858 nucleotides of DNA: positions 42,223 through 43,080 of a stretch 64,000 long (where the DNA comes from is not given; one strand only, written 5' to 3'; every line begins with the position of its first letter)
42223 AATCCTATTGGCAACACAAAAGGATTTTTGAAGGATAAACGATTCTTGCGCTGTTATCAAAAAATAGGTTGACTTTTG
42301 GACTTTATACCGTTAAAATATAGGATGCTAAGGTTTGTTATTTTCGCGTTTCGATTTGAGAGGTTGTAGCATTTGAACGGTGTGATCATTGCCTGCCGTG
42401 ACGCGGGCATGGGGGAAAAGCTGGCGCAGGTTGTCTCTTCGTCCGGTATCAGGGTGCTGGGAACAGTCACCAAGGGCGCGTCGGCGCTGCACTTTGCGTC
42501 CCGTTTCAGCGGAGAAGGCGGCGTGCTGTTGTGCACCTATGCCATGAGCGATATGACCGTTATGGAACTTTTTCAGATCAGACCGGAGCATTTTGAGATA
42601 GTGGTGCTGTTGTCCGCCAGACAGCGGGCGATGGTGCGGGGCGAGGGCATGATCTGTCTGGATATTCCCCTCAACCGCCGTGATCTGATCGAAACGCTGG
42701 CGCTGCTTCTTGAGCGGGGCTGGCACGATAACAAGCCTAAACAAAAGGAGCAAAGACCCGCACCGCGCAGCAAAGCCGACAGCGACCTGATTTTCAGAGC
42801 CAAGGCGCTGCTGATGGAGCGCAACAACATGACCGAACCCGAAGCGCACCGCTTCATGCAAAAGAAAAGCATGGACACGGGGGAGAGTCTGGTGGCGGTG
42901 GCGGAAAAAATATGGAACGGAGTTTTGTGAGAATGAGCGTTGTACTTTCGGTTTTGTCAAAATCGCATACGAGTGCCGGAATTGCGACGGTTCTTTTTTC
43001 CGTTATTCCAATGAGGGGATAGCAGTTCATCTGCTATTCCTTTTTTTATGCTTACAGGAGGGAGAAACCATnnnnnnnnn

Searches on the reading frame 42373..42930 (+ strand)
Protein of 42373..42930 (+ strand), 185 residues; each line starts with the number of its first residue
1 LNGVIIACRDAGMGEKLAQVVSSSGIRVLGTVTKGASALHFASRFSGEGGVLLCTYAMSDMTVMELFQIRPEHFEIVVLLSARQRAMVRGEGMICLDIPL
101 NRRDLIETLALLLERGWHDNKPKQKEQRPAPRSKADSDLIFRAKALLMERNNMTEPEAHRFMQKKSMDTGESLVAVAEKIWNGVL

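Call 6: search_protein_families(library=pfam, proteins=[window:42373-42930:+], max_evalue=0.01)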
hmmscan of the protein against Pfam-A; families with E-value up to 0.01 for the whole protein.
window:42373-42930:+ (185 aa): 1 family
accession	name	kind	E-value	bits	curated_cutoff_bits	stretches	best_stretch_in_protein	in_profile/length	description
PF03861.19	ANTAR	-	2.8e-15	56.3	27.3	1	136-180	9-53/54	ANTAR domain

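Call 7: search_protein_families(library=ncbifam, proteins=[window:42373-42930:+], max_evalue=0.01)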
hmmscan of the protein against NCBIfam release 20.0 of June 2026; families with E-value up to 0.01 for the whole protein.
window:42373-42930:+ (185 aa): 0 families

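Call 8: find_homologous_proteins(query=window:42373-42930:+, max_evalue=0.00001)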
Query window:42373-42930:+ (185 aa): 54 proteins with E <= 0.00001 among 194 candidates.
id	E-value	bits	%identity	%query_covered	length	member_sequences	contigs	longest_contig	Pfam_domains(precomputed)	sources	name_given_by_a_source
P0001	3.8e-108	377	95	100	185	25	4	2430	PF03861.20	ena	-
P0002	2.6e-72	260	65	100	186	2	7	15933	PF03861.20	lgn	-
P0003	5.7e-72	259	66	100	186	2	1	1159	PF03861.20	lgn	-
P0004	6.7e-72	259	64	100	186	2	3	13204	PF03861.20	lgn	-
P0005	4.2e-71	256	65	100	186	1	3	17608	PF03861.20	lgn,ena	-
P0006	5.1e-71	256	65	100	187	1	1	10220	PF03861.20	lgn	-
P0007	7.2e-70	252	63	100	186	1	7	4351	PF03861.20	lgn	-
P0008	8.0e-70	252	68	94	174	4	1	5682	PF03861.20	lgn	-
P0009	3.2e-69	250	61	100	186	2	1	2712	PF03861.20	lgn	-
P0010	1.2e-68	248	62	100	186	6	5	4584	PF03861.20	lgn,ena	-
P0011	3.9e-68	247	61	100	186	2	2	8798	PF03861.20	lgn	-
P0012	1.1e-66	242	62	100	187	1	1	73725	PF03861.20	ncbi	-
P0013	1.3e-64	235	59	100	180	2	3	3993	PF03861.20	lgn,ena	-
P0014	1.7e-64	235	60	100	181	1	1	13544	PF03861.20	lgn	-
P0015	2.0e-64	235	61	100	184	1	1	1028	PF03861.20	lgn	-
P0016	1.4e-63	232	59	100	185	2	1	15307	PF03861.20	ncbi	-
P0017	2.6e-63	231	62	100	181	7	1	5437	PF03861.20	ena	-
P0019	1.4e-61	225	59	100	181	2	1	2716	PF03861.20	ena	-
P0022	2.7e-60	221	59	100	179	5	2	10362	PF03861.20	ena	-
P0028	7.0e-56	207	57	100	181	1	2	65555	PF03861.20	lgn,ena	-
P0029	1.8e-47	179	50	100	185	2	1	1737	PF03861.20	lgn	-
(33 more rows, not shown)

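Call 10: find_related_loci(query=A1, collection=genome_contigs, flank=4000)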
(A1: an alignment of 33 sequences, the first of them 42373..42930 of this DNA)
Query A1 (185 aa) in genome_contigs; peptide patterns used: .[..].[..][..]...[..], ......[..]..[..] (x = any residue, [..] = any of these).
600 stretches matched a pattern (row limit reached: there are more); 577 encode a relative of the query (tblastn E <= 1e-3); the best 80 are kept; 80 distinct loci.
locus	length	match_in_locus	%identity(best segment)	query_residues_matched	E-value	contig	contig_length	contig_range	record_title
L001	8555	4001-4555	95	1-185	5e-118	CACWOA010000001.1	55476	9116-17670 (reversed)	MAG: uncultured Ruminococcus sp. isolate RUG10756 genome assembly, contig: RUG10756_asm_1, whole genome shotgun sequence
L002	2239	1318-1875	61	1-185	6e-80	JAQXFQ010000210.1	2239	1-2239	MAG: Bacillota bacterium isolate SUG1153 k141_9211790, whole genome shotgun sequence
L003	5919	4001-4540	59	1-185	5e-74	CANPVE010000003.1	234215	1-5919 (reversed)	MAG: uncultured Clostridia bacterium isolate Lapin-001__bin41 genome assembly, contig: Lapin-001__NODE_27_length_234215_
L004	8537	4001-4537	61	1-185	1e-68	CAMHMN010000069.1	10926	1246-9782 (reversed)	MAG: uncultured Clostridia bacterium isolate SRR11784281_bin.5_metaWRAP_v1.3_MAG genome assembly, contig: ERZ12203356.98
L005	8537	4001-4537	60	1-185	1e-67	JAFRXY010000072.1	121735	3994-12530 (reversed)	MAG: Clostridia bacterium isolate RGIG2899 Goat_Omasum.Co__c1475695, whole genome shotgun sequence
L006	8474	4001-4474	39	19-180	3e-34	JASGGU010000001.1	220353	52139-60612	MAG: Lachnospiraceae bacterium isolate 5H098 JMF-2111-06-0005.hyb.bin.98_0, whole genome shotgun sequence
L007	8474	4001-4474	39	19-180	3e-34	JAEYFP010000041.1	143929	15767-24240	MAG: Bacillota bacterium isolate OH_HFB_252 k127_1818743, whole genome shotgun sequence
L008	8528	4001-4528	36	3-182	9e-34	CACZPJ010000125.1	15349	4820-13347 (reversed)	MAG: uncultured Lachnospiraceae bacterium isolate RUG12830 genome assembly, contig: RUG12830_asm_125, whole genome shotg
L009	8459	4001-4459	40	24-180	2e-33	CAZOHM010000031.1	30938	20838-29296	MAG TPA_asm: uncultured Lachnospiraceae bacterium isolate SRP192927_co1_223 genome assembly, contig: NODE_2503_length_30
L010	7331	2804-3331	37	1-180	3e-33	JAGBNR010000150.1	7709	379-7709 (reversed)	MAG: Lachnospiraceae bacterium isolate RGIG9281 Water_deer_Rumen.Co__c871116, whole genome shotgun sequence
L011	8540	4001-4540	36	1-180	6e-33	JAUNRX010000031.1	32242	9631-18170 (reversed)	MAG: bacterium isolate S3R_St_47 NODE_553_length_32242_cov_30.224470, whole genome shotgun sequence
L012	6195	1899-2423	36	4-182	9e-33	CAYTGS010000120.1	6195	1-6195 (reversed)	MAG TPA_asm: uncultured Roseburia sp. isolate SRP222552_co1_94 genome assembly, contig: NODE_14842_length_6195_cov_25.24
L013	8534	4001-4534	40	1-181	3e-32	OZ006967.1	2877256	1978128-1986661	MAG: Candidatus Scatomonas sp. isolate 6732_HOM_VAC_s127.ctg000167c_hifiasm_circ MAG genome assembly, chromosome: 1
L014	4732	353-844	36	14-181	2e-32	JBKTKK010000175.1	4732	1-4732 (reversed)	MAG: Lachnospiraceae bacterium isolate 19-2_19 NODE_9202_length_4732_cov_6.435963, whole genome shotgun sequence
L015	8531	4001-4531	36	1-181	2e-31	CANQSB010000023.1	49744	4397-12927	MAG: uncultured Lachnospiraceae bacterium isolate Lapin-023__bin85 genome assembly, contig: Lapin-023__NODE_944_length_4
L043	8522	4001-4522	34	3-180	5e-30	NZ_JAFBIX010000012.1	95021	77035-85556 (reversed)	Faecalicatena contorta strain ET55 Prase_15_NODE_12_length_95021_cov_19.763, whole genome shotgun sequence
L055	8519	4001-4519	34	4-180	3e-29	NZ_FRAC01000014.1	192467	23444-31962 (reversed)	Anaerocolumna jejuensis DSM 15929, whole genome shotgun sequence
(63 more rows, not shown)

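Call 20: find_encoding_contigs(protein=P0002, flank=2500, max_places=2)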
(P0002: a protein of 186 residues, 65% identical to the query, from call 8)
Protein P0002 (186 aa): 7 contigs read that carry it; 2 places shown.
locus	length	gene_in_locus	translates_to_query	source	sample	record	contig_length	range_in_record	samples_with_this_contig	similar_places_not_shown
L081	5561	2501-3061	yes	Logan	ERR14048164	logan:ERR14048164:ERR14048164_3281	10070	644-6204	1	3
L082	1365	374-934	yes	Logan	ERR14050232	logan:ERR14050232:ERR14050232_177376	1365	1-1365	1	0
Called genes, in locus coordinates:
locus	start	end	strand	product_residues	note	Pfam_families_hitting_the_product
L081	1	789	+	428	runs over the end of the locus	PF02638:GHL10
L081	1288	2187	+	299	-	PF00481:PP2C (faint), PF13672:PP2C_2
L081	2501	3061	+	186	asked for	PF03861:ANTAR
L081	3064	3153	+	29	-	-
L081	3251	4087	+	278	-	PF01678:DAP_epimerase, PF02567:PhzC-PhzF (weak), PF01678:DAP_epimerase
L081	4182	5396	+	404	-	PF00155:Aminotran_1_2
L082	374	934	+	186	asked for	PF03861:ANTAR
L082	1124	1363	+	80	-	?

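Call 21: find_encoding_contigs(protein=P0005, flank=2500, max_places=2)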
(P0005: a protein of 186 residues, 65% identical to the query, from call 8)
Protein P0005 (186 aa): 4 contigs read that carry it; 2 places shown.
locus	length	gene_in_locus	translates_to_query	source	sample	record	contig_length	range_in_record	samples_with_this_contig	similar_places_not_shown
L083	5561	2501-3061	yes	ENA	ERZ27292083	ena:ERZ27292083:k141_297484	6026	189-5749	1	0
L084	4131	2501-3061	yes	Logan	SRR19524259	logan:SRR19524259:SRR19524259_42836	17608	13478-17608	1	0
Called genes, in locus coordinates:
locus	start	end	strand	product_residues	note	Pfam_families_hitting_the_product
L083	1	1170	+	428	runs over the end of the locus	PF02638:GHL10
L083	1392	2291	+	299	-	PF00481:PP2C (faint), PF13672:PP2C_2, PF07228:SpoIIE (faint)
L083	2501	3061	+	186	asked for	PF03861:ANTAR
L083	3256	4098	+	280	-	PF01678:DAP_epimerase, PF02567:PhzC-PhzF, PF01678:DAP_epimerase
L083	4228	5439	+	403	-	PF00155:Aminotran_1_2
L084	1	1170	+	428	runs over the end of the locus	PF02638:GHL10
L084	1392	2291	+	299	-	PF00481:PP2C (faint), PF13672:PP2C_2, PF07228:SpoIIE (faint)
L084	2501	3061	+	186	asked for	PF03861:ANTAR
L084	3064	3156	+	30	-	-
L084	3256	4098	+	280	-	PF01678:DAP_epimerase, PF02567:PhzC-PhzF, PF01678:DAP_epimerase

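Call 22: find_encoding_contigs(protein=P0014, flank=2500, max_places=2)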
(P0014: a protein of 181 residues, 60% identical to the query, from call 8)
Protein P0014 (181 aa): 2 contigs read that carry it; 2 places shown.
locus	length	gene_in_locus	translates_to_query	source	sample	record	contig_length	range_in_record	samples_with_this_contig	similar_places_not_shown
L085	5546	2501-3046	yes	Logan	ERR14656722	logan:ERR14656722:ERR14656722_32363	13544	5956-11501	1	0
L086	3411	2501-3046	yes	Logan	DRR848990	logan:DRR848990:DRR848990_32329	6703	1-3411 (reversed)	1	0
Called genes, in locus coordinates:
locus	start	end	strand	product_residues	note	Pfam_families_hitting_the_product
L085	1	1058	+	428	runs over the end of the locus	PF02638:GHL10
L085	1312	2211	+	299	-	PF00481:PP2C (faint), PF13672:PP2C_2, PF07228:SpoIIE (weak)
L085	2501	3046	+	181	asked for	PF03861:ANTAR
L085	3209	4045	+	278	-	PF01678:DAP_epimerase, PF02567:PhzC-PhzF, PF05544:Pro_racemase (weak), PF01678:DAP_epimerase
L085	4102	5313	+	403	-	PF00155:Aminotran_1_2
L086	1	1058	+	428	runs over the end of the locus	PF02638:GHL10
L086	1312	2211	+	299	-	PF00481:PP2C (faint), PF13672:PP2C_2, PF07228:SpoIIE (weak)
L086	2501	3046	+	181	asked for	PF03861:ANTAR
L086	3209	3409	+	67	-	?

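Call 23: find_encoding_contigs(protein=P0017, flank=2500, max_places=2)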
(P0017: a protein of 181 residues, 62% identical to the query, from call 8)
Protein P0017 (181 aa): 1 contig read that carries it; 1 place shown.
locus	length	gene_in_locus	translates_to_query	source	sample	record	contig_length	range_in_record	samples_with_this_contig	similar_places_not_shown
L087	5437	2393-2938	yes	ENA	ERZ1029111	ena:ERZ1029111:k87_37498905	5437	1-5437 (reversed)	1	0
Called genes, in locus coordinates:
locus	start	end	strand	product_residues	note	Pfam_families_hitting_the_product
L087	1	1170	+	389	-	?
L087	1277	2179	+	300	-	PF00481:PP2C (faint), PF13672:PP2C_2, PF07228:SpoIIE (faint)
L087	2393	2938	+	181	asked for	PF03861:ANTAR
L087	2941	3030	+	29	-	-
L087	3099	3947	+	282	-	PF01678:DAP_epimerase, PF02567:PhzC-PhzF, PF01678:DAP_epimerase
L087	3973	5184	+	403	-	PF00155:Aminotran_1_2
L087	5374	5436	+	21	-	?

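Call 24: find_encoding_contigs(protein=P0022, flank=2500, max_places=2)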
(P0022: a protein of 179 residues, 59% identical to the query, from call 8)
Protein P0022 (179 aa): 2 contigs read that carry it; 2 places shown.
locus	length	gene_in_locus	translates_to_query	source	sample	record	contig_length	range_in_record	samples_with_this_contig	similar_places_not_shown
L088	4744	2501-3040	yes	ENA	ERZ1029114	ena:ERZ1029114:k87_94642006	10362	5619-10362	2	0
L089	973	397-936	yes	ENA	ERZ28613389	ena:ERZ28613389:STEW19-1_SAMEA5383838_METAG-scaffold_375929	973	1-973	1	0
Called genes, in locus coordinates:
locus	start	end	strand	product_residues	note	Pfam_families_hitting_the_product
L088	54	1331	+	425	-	PF02638:GHL10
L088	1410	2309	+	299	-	PF00481:PP2C, PF13672:PP2C_2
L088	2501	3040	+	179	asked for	PF03861:ANTAR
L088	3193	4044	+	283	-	PF01678:DAP_epimerase, PF02567:PhzC-PhzF (weak), PF01678:DAP_epimerase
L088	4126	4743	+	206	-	?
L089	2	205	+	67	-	?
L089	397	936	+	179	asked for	PF03861:ANTAR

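Call 25: find_encoding_contigs(protein=P0028, flank=2500, max_places=2)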
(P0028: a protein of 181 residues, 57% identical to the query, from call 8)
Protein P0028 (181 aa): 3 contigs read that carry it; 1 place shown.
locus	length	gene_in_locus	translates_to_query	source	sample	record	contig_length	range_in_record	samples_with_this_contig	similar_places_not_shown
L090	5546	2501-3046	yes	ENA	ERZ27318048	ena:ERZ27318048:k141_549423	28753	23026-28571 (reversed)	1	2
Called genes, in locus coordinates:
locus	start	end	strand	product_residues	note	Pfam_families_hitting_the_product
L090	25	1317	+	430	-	PF02638:GHL10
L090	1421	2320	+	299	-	PF00481:PP2C (faint), PF13672:PP2C_2, PF07228:SpoIIE (faint)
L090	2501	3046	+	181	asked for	PF03861:ANTAR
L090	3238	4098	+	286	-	PF01678:DAP_epimerase, PF02567:PhzC-PhzF (weak), PF01678:DAP_epimerase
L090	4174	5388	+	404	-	PF00155:Aminotran_1_2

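Call 26: find_encoding_contigs(protein=P0029, flank=2500, max_places=2)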
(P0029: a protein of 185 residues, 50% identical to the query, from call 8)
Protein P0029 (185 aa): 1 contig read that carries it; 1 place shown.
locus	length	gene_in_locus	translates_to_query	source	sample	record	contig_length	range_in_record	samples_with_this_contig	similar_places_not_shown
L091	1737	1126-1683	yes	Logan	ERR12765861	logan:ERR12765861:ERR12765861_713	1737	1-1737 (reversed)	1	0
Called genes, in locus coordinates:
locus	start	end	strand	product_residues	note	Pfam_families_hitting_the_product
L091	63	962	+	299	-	PF00481:PP2C (faint), PF13672:PP2C_2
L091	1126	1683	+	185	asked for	PF03861:ANTAR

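Call 27: find_encoding_contigs(protein=P0013, flank=2500, max_places=2)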
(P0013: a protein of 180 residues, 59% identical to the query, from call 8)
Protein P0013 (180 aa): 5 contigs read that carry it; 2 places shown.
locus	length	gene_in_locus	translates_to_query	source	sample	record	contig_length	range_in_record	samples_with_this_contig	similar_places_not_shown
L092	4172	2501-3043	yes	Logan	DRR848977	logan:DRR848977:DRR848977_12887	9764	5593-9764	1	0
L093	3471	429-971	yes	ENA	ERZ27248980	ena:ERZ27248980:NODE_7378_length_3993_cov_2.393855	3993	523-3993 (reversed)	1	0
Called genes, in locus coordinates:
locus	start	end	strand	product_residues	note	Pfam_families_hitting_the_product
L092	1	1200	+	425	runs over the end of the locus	PF02638:GHL10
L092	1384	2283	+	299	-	PF00481:PP2C (faint), PF13672:PP2C_2, PF07228:SpoIIE (faint)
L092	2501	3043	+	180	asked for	PF03861:ANTAR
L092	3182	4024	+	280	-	PF01678:DAP_epimerase, PF05544:Pro_racemase (faint), PF02567:PhzC-PhzF (weak), PF01678:DAP_epimerase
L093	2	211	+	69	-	?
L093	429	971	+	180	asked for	PF03861:ANTAR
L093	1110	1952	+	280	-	PF01678:DAP_epimerase, PF02567:PhzC-PhzF (weak), PF05544:Pro_racemase (faint), PF01678:DAP_epimerase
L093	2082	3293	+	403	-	PF00155:Aminotran_1_2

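Call 32: find_encoding_contigs(protein=P0016, flank=2500, max_places=1)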
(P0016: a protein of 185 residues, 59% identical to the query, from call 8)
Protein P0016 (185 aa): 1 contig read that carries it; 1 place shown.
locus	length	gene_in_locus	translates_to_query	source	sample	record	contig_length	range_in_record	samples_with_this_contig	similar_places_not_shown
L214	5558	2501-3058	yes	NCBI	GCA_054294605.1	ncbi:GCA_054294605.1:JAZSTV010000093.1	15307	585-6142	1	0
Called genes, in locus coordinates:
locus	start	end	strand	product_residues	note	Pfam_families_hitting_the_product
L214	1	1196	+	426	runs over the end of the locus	PF02638:GHL10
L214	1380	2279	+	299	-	PF00481:PP2C (faint), PF13672:PP2C_2, PF07228:SpoIIE (faint)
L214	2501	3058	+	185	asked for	PF03861:ANTAR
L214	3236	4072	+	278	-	PF01678:DAP_epimerase, PF02567:PhzC-PhzF (weak), PF01678:DAP_epimerase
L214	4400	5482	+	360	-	PF00988:CPSase_sm_chain, PF00117:GATase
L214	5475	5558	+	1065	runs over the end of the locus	PF25596:CPSase_L_D1, PF02786:CPSase_L_D2, PF02787:CPSase_L_D3, PF25596:CPSase_L_D1, PF02655:ATP-grasp_3, PF02786:CPSase_L_D2, PF07478:Dala_Dala_lig_C, PF02142:MGS, +6 more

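Call 33: find_encoding_contigs(protein=P0019, flank=2500, max_places=1)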
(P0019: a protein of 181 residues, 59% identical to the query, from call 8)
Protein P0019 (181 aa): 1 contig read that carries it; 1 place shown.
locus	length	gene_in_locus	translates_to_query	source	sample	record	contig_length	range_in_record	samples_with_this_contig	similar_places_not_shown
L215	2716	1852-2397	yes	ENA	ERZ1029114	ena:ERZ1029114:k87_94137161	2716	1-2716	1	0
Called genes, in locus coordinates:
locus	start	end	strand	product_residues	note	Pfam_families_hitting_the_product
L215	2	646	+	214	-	?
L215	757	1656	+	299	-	PF00481:PP2C (faint), PF13672:PP2C_2, PF07228:SpoIIE (faint)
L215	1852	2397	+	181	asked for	PF03861:ANTAR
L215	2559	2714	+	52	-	?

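Call 34: find_encoding_contigs(protein=P0011, flank=2500, max_places=1)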
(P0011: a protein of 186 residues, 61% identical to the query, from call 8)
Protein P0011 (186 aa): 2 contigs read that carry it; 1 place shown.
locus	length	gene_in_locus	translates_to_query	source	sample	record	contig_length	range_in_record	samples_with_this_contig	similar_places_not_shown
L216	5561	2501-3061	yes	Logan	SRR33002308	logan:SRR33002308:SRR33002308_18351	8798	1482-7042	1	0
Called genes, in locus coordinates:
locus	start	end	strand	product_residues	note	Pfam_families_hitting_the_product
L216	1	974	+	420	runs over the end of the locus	PF02638:GHL10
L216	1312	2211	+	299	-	PF00481:PP2C (faint), PF13672:PP2C_2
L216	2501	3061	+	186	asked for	PF03861:ANTAR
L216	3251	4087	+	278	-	PF01678:DAP_epimerase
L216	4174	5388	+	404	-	PF00155:Aminotran_1_2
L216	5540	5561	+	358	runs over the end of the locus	PF00988:CPSase_sm_chain, PF00117:GATase, PF07722:Peptidase_C26 (faint)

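Call 35: find_encoding_contigs(protein=P0012, flank=2500, max_places=1)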
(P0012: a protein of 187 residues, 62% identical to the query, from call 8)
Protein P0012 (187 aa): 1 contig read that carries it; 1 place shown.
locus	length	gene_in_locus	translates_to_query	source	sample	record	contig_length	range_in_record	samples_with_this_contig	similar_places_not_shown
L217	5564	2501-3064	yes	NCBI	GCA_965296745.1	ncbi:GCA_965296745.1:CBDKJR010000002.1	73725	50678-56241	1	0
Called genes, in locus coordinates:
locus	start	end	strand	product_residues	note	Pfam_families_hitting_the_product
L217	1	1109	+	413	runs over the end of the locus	PF02638:GHL10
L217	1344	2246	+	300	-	PF00481:PP2C (weak), PF13672:PP2C_2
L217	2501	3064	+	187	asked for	PF03861:ANTAR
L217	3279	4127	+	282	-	PF01678:DAP_epimerase, PF02567:PhzC-PhzF (weak), PF01678:DAP_epimerase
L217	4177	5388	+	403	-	PF00155:Aminotran_1_2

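Call 39: search_protein_families(library=pfam, proteins=[L043:2590-3930:+, L055:2598-3947:+, L006:2550-3899:+], max_evalue=0.00001)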
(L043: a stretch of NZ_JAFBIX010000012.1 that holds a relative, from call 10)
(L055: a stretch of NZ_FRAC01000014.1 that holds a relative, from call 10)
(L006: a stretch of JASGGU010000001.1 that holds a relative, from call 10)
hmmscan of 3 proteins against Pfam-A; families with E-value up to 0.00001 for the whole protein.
L043:2590-3930:+ (447 aa): 2 families
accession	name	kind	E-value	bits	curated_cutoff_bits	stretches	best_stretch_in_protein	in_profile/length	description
PF00120.29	Gln-synt_C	-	2e-135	451.8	24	1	110-443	2-344/344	Glutamine synthetase, catalytic domain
PF03951.24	Gln-synt_N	-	8.4e-34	115.5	33.4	1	22-102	2-81/82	Glutamine synthetase, beta-Grasp domain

L055:2598-3947:+ (450 aa): 2 families
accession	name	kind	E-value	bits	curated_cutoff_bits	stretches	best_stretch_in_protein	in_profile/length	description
PF00120.29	Gln-synt_C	-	3.7e-141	470.6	24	1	113-446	2-344/344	Glutamine synthetase, catalytic domain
PF03951.24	Gln-synt_N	-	1.3e-32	111.7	33.4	1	24-106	1-82/82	Glutamine synthetase, beta-Grasp domain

L006:2550-3899:+ (450 aa): 2 families
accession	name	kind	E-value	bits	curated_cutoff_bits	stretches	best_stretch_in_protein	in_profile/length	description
PF00120.29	Gln-synt_C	-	1.1e-139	465.8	24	1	113-446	2-344/344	Glutamine synthetase, catalytic domain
PF03951.24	Gln-synt_N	-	7.5e-34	115.6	33.4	1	24-106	1-82/82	Glutamine synthetase, beta-Grasp domain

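Call 53: search_solved_structures(query=A1, max_evalue=0.01, show_alignments=3)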
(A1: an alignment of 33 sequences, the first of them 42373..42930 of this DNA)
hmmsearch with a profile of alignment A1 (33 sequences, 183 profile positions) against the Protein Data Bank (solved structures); distinct sequences matched with E-value up to 0.01: 18.
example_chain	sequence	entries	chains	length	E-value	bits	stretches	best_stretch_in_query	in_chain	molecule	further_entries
1s8n_A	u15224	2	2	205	2.8e-18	69.1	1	4-181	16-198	putative antiterminator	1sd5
6wsh_A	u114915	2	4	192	4.8e-15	58.5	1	4-179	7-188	Response regulator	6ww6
4akk_A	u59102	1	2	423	3.9e-08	36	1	129-181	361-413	NITRATE REGULATORY PROTEIN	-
1qo0_D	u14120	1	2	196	3.5e-07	32.9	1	114-179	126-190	AMIR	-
4qyw_A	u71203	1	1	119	6.4e-05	25.5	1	4-88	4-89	Chemotaxis protein CheY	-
1tmy_A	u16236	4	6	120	0.0002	23.8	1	4-88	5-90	CHEY PROTEIN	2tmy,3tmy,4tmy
1u0s_Y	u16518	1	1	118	0.00021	23.8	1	4-88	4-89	Chemotaxis protein cheY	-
4iga_A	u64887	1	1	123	0.00022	23.7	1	4-88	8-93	Chemotaxis protein CheY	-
6c40_B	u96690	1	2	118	0.00027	23.5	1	4-88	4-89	Chemotaxis protein CheY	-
9rhz_C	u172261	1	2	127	0.00031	23.2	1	4-89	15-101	Chemotaxis protein CheY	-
9xzo_A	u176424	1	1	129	0.00083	21.9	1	1-68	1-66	De novo protein M1X0B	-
8q52_A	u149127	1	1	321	0.001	21.6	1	4-87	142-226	Leucine-specific-binding protein,Chemotaxis protein CheY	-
6er7_A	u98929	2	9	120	0.0016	20.9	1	1-89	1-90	120aa long hypothetical chemotaxis protein (CheY)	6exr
6ne2_B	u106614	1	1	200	0.0019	20.7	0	15-53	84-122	Designed repeat protein binder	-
6ne4_B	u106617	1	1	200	0.0036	19.8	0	21-51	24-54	Designed repeat binding protein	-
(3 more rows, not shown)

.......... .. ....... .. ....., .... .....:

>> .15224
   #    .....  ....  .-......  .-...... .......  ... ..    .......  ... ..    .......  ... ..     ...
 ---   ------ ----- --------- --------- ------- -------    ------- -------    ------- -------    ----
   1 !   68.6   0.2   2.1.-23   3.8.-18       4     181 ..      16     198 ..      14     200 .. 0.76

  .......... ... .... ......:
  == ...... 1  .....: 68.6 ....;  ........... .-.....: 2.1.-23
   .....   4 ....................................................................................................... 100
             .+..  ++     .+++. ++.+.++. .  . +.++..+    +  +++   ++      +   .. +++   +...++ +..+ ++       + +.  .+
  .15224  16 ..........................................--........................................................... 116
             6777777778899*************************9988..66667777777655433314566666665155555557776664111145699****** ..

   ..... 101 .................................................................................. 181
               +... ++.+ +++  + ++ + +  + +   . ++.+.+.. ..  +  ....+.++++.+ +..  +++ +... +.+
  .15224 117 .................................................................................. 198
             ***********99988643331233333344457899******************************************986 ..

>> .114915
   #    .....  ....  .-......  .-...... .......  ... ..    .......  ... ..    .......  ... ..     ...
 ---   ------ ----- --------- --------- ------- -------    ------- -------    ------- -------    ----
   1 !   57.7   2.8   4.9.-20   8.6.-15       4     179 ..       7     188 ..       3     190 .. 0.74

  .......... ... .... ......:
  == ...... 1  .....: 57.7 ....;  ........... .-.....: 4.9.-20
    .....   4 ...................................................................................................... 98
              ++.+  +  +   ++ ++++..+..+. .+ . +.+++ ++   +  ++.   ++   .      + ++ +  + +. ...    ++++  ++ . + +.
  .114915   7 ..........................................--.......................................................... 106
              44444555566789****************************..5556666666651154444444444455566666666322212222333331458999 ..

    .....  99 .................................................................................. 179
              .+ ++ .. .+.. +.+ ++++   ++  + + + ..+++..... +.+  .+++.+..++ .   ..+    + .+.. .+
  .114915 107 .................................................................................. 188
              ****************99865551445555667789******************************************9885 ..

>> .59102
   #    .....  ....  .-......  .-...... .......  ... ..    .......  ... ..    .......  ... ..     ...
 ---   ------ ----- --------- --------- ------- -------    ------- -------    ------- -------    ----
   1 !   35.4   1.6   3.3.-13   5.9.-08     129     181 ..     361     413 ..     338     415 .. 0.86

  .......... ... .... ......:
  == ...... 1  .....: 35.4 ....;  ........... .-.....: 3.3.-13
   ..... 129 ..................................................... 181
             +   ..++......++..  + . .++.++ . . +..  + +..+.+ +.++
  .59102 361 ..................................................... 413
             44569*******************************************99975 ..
